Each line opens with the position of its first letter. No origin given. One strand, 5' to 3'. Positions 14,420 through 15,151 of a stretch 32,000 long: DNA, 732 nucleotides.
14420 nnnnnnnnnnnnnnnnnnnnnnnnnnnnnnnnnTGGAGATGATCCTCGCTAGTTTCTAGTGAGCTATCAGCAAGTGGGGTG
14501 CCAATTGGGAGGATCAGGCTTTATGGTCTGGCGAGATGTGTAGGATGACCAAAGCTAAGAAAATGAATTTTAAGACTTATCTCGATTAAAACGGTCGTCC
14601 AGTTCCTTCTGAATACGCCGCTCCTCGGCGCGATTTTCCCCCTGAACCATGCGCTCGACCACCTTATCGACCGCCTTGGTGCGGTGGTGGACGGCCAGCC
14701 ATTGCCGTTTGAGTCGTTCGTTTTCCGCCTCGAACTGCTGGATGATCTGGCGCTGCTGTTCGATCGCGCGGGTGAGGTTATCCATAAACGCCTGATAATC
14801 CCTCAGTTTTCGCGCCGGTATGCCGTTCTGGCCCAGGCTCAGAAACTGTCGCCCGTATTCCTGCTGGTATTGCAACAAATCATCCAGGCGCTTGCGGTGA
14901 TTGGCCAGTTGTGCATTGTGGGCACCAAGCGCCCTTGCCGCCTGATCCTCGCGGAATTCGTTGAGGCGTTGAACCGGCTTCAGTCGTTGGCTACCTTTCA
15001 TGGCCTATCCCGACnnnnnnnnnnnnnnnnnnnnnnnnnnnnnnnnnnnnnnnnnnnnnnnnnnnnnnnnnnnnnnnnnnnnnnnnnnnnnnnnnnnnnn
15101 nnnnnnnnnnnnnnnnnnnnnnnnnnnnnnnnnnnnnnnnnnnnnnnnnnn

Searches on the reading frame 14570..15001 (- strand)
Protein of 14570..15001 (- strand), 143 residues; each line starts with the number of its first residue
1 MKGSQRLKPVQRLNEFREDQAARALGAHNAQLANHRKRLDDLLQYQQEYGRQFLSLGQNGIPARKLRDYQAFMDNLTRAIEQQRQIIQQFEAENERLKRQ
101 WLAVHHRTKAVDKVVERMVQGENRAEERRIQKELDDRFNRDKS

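Call 4: search_protein_families(library=pfam, proteins=[window:14570-15001:-], max_evalue=0.01)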
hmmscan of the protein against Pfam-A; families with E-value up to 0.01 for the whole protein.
window:14570-15001:- (143 aa): 1 family
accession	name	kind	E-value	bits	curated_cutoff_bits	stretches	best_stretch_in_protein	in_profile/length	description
PF02050.21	FliJ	-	1.3e-24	87.3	28.4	1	19-139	1-120/123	Flagellar FliJ protein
